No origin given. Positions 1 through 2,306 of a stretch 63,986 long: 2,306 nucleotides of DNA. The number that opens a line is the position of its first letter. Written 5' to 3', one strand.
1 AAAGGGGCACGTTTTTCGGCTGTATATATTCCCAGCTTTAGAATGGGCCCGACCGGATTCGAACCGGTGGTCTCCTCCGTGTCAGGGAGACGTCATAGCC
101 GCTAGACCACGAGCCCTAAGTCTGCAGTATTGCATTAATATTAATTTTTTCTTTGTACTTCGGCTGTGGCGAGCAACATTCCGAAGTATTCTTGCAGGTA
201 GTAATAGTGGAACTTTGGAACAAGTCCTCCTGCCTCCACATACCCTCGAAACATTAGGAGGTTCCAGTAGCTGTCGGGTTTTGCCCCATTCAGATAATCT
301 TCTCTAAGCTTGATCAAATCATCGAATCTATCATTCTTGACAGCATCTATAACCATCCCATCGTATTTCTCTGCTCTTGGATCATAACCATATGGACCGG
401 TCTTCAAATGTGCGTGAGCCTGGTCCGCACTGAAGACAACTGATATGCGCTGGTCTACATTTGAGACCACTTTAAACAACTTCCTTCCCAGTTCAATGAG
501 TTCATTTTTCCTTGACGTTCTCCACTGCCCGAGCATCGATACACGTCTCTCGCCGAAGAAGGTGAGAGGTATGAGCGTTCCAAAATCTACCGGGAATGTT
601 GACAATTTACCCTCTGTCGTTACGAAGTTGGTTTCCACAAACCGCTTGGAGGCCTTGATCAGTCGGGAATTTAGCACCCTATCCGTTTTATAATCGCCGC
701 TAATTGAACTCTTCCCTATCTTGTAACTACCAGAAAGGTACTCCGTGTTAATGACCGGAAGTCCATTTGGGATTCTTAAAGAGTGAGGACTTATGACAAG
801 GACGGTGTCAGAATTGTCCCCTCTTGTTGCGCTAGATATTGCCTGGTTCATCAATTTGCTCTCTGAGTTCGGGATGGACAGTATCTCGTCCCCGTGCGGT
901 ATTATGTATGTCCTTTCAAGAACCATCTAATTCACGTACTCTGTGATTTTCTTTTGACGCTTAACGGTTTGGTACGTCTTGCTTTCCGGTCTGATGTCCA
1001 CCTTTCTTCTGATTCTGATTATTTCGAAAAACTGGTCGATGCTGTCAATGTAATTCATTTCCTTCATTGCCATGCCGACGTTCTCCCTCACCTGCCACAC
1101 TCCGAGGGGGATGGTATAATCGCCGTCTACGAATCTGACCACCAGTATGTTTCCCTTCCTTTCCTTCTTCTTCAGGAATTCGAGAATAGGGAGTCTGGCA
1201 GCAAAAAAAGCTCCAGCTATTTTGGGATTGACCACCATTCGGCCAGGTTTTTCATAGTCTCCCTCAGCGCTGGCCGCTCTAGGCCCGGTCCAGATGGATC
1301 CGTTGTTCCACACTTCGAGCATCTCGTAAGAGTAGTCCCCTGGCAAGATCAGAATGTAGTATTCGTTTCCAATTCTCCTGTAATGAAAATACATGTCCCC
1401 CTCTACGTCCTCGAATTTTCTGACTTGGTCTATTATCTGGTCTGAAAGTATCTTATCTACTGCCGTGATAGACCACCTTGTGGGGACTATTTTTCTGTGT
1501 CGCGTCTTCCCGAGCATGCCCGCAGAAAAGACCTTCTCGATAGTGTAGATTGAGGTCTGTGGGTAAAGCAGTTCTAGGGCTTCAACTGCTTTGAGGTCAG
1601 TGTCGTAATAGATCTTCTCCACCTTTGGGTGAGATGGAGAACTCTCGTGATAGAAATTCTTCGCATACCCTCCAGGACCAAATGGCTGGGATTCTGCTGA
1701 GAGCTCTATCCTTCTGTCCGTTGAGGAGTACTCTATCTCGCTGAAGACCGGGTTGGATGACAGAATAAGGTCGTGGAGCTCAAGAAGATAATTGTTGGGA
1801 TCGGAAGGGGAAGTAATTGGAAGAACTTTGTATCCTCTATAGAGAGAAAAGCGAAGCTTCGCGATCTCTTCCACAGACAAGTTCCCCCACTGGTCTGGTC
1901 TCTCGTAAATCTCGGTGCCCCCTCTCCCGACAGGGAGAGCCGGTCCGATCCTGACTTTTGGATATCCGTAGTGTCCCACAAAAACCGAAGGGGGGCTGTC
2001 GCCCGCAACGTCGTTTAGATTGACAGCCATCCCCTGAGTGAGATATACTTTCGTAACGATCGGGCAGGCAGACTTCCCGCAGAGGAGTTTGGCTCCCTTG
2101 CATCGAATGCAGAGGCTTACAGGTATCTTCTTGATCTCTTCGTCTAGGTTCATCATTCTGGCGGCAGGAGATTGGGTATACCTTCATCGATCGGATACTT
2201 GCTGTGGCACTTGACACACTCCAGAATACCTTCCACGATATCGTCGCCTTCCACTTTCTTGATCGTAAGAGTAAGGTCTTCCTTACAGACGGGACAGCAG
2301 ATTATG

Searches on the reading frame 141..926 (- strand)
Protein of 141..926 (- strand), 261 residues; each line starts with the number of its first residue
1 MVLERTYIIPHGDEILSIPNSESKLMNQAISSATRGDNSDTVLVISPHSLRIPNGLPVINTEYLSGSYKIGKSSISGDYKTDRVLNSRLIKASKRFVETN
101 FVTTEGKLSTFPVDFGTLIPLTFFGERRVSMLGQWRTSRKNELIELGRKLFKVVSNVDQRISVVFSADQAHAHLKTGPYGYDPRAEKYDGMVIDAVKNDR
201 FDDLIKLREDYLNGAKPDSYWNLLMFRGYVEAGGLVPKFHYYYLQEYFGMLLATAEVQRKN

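Call 96: search_protein_families(library=pfam, proteins=[window:141-926:-], max_evalue=0.0001)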
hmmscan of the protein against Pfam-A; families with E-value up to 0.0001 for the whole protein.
window:141-926:- (261 aa): 1 family
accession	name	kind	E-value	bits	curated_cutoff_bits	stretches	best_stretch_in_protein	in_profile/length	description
PF02900.23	LigB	-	3.7e-15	56.2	26.3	1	8-243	4-259/269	Catalytic LigB subunit of aromatic ring-opening dioxygenase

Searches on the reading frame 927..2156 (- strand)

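Call 96: search_protein_families(library=pfam, proteins=[window:927-2156:-], max_evalue=0.0001)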
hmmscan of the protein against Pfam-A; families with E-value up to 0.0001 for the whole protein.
window:927-2156:- (409 aa): 2 families
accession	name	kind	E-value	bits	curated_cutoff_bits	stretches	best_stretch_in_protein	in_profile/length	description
PF04894.17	Nre_N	-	6.1e-86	289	25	1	25-290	1-270/270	Archaeal Nre, N-terminal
PF04895.17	Nre_C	-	3e-22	79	27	1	311-407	10-110/110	Archaeal Nre, C-terminal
